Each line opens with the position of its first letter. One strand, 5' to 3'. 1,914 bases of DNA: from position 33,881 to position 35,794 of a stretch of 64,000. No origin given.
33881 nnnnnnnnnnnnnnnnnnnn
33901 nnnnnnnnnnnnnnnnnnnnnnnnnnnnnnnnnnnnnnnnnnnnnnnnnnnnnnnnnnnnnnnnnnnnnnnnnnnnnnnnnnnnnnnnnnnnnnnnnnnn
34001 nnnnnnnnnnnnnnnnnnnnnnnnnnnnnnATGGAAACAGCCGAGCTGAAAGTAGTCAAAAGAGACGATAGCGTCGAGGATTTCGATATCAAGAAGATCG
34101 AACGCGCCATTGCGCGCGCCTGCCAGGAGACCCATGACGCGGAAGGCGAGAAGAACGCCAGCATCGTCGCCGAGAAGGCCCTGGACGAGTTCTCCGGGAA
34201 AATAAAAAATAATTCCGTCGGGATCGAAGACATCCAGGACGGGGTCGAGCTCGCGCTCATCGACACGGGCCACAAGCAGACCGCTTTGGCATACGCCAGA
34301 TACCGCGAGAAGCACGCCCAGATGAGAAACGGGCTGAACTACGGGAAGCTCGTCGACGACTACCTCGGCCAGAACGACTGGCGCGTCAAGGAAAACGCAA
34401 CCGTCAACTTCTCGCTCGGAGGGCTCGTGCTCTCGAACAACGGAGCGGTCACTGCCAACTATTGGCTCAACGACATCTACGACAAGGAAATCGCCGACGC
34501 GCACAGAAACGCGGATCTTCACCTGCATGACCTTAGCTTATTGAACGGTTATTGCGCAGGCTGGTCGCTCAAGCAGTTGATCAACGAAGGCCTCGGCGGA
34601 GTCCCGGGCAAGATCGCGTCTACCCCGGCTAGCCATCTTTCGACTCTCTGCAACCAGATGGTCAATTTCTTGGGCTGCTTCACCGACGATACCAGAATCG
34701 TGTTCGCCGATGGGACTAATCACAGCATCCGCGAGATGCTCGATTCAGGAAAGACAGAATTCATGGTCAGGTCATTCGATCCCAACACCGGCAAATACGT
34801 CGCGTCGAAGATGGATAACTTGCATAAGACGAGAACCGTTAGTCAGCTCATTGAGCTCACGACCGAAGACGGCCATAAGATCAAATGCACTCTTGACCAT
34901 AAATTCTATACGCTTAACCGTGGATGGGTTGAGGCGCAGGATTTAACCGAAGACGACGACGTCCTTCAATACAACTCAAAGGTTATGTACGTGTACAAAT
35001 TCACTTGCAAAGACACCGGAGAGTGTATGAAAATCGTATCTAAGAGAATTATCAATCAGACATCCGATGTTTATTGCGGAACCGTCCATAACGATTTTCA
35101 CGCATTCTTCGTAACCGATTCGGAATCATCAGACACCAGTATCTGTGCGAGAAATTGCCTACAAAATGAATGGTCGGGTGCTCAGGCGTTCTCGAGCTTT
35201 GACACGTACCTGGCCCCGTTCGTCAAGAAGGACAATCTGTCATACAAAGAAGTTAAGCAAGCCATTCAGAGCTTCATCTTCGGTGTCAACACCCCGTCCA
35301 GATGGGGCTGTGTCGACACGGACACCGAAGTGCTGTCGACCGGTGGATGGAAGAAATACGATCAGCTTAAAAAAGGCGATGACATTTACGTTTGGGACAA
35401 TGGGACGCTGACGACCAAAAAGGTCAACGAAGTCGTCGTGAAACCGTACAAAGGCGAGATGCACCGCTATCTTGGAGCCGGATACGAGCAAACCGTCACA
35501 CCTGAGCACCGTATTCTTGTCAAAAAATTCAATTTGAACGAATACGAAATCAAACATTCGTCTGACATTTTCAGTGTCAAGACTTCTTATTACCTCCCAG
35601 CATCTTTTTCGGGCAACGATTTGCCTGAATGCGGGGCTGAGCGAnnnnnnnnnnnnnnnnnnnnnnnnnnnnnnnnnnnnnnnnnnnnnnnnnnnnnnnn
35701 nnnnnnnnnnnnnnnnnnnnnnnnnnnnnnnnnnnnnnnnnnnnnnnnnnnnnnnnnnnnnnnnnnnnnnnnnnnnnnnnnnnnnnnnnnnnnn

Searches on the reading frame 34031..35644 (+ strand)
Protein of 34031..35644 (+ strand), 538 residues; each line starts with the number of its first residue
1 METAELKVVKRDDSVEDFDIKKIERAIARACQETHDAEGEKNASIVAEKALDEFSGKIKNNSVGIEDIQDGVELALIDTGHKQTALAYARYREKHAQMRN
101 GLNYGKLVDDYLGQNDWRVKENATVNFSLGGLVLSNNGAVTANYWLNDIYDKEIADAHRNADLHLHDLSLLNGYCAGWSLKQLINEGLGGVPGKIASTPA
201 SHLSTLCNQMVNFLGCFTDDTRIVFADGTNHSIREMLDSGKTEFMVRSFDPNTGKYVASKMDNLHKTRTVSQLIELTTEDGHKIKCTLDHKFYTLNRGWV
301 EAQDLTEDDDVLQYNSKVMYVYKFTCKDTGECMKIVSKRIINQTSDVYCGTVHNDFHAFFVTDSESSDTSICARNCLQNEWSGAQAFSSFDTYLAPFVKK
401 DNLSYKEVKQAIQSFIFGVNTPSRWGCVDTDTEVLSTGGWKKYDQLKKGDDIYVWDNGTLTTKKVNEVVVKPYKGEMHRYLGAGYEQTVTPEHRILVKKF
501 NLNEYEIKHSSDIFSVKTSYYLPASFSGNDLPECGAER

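Call 9: search_protein_families(library=pfam, proteins=[window:34031-35644:+], max_evalue=0.01)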
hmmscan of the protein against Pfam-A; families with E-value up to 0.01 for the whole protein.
window:34031-35644:+ (538 aa): 6 families
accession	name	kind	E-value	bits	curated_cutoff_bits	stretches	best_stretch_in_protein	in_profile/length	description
PF13597.11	NRDD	-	2.5e-38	132.5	26.2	2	121-216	1-97/562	Anaerobic ribonucleoside-triphosphate reductase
PF03477.21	ATP-cone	-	7.2e-19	68.6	25.8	1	7-96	2-87/88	ATP cone domain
PF14890.11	Intein_splicing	-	1.7e-14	54.3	35.8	1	223-354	1-142/155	Intein splicing domain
PF07591.16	PT-HINT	-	1.9e-05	25.4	27.7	1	266-368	39-129/137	Pretoxin HINT domain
PF01079.26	Hint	-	2.6e-05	24.4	29.7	1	211-296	8-90/213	Hint module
PF08517.17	AXH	-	0.0046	17.9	33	0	217-300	1-87/116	Ataxin-1 and HBP1 module (AXH)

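Call 10: search_protein_families(library=ncbifam, proteins=[window:34031-35644:+], max_evalue=0.01)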
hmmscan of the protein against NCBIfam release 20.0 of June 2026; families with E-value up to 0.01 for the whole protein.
window:34031-35644:+ (538 aa): 21 families
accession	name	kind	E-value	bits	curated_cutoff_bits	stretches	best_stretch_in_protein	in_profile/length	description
NF006126.0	PRK08270.1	equivalog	2.8e-97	326.6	548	2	7-218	4-215/684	ribonucleoside triphosphate reductase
NF005497.0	PRK07111.1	equivalog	9.2e-32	110.2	764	2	6-196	3-193/746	anaerobic ribonucleoside triphosphate reductase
NF006358.0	PRK08579.1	equivalog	9.8e-28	96.7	585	2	377-428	121-172/624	anaerobic ribonucleoside triphosphate reductase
TIGR02487.1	NrdD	equivalog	1.6e-26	93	326.35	2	132-215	14-98/581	anaerobic ribonucleoside-triphosphate reductase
NF006732.0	PRK09263.1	equivalog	1.5e-17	63.3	657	1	6-188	3-188/712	anaerobic ribonucleoside-triphosphate reductase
TIGR01445.1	intein_Nterm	domain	1.8e-17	64.1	24.5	2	216-294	1-83/83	intein N-terminal splicing region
NF052663.1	RtcB_rel_intein2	exception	7.5e-16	58.1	1050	1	214-318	76-177/626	intein-containing RctB family protein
NF005852.0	PRK07773.1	equivalog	1.8e-12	46.4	780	1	215-310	397-489/886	replicative DNA helicase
NF006207.0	PRK08332.1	equivalog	1.9e-12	45.3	2400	2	7-102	5-99/1684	vitamin B12-dependent ribonucleotide reductase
NF005544.0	PRK07207.1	equivalog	1.8e-11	42.6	965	1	3-100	31-135/965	ribonucleoside-diphosphate reductase subunit alpha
NF009028.0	PRK12364.1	equivalog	3.9e-10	38.4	1377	1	7-103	2-99/842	ribonucleoside-diphosphate reductase subunit alpha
NF011302.0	PRK14714.1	equivalog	8.3e-09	33.5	1791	1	234-355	971-1088/1350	DNA-directed DNA polymerase II large subunit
NF038162.1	RtcB_rel_intein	exception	2.6e-08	32.3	1150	1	215-314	94-190/961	intein-containing RtcB family protein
NF005010.0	PRK06406.1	subfamily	3.7e-08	32.1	1125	1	7-102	6-102/771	vitamin B12-dependent ribonucleotide reductase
NF006127.0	PRK08271.1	equivalog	3.9e-08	32.2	545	1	146-214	91-164/631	anaerobic ribonucleoside-triphosphate reductase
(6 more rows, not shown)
